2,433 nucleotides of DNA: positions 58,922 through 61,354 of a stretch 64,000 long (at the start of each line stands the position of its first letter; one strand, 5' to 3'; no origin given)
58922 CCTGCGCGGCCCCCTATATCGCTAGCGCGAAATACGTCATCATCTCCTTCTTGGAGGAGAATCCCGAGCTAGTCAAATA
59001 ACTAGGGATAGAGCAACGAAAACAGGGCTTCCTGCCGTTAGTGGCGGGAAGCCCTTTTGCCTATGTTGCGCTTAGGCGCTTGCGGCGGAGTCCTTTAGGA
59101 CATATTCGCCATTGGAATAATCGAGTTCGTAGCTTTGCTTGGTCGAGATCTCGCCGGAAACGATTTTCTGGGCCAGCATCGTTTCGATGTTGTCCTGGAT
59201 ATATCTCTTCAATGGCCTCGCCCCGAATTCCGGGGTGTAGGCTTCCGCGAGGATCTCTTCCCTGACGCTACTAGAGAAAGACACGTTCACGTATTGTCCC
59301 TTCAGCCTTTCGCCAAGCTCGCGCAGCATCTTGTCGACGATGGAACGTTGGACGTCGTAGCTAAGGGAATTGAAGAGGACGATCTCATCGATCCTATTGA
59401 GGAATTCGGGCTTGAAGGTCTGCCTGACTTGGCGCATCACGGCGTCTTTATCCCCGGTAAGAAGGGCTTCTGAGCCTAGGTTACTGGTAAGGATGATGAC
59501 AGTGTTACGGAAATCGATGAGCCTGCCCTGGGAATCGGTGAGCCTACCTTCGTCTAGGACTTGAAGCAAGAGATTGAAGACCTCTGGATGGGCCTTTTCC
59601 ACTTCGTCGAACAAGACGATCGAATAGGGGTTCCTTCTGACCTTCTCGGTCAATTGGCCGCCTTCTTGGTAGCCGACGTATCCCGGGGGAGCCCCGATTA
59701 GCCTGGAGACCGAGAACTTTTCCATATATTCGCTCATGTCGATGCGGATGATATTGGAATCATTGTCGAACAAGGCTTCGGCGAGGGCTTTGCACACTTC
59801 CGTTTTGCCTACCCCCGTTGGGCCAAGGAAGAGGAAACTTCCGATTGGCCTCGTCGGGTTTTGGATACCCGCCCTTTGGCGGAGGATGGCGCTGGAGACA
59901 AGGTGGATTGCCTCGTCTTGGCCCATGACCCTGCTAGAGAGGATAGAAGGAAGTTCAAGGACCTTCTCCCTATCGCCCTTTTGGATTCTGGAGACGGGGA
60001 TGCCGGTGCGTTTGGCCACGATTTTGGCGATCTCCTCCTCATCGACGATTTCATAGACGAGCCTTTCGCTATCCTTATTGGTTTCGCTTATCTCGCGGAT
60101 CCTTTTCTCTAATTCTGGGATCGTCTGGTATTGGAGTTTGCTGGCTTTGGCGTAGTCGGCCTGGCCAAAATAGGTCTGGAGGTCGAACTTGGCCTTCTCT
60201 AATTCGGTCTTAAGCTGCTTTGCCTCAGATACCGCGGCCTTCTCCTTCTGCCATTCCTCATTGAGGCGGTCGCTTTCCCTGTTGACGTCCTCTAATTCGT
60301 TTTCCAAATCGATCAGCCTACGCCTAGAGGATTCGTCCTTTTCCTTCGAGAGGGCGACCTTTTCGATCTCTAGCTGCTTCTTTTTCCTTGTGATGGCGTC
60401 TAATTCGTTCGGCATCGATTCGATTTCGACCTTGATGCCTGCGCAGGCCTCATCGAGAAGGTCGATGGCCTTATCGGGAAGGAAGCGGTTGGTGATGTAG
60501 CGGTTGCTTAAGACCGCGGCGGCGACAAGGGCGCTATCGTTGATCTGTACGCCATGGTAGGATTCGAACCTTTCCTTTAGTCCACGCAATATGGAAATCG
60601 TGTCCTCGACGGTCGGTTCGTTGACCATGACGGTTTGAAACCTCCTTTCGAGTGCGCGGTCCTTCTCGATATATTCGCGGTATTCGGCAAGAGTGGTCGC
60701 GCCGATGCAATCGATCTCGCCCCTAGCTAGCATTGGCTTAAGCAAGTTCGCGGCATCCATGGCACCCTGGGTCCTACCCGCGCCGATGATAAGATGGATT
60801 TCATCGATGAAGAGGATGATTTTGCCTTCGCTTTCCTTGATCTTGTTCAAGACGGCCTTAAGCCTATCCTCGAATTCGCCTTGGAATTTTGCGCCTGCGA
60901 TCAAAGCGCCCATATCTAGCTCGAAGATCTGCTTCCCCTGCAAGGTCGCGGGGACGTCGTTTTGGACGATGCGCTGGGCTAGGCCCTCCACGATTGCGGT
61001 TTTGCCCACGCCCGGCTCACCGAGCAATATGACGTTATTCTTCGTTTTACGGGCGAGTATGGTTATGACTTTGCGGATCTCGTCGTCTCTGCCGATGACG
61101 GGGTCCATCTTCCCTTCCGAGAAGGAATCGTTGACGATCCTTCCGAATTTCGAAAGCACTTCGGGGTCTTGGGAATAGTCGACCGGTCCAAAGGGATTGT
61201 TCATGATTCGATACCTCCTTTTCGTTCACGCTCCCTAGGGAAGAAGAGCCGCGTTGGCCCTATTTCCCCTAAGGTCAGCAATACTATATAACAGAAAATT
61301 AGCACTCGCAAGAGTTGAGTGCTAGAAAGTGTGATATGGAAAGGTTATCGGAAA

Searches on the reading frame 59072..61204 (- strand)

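Call 81: search_protein_families(library=pfam, proteins=[window:59072-61204:-], max_evalue=0.00001)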
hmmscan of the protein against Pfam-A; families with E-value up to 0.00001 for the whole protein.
window:59072-61204:- (710 aa): 16 families
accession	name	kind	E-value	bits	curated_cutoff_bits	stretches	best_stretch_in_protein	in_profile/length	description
PF07724.20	AAA_2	-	3.5e-69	232.5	27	1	452-608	1-166/166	AAA domain (Cdc48 subfamily)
PF17871.7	AAA_lid_9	-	4.3e-34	117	22.8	1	198-297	1-100/104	AAA lid domain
PF00004.35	AAA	-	5.9e-26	91.9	21.2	2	58-175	1-111/131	ATPase family associated with various cellular activities (AAA)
PF10431.15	ClpB_D2-small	-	2.1e-21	76.2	21.9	1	615-691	2-78/81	C-terminal, D2-small domain, of ClpB protein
PF07728.20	AAA_5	-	3.4e-20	72.9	22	1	457-578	2-125/139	AAA domain (dynein-related subfamily)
PF13191.12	AAA_16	-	3.4e-13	50.9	32.6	1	36-89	2-57/167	AAA ATPase domain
PF13401.12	AAA_22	-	3.4e-11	44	27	0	457-551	8-109/130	AAA domain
PF00158.32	Sigma54_activat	-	1.2e-10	41.8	20.2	1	456-556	24-123/168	Sigma-54 interaction domain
PF20720.3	nSTAND3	-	3.1e-09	37.2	27.2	0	43-83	7-45/155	Novel STAND NTPase 3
PF13173.12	AAA_14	-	7.9e-09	36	27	0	56-142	3-77/129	AAA domain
PF01695.23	IstB_IS21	-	5e-08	33.2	24.1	0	43-119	80-152/238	IstB-like ATP binding protein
PF12775.13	AAA_7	-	8.6e-08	32.4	25.8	0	456-503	35-82/181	P-loop containing dynein motor region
PF05621.17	TniB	-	1.8e-07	31.2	22.4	0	49-194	29-184/189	Bacterial TniB protein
PF20030.5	bpMoxR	-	2.2e-07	30.6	27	0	37-79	15-55/205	MoxR domain in the MoxR-vWA-beta-propeller ternary systems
PF13238.12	AAA_18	-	3.8e-07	31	29.4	0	460-487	4-33/128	AAA domain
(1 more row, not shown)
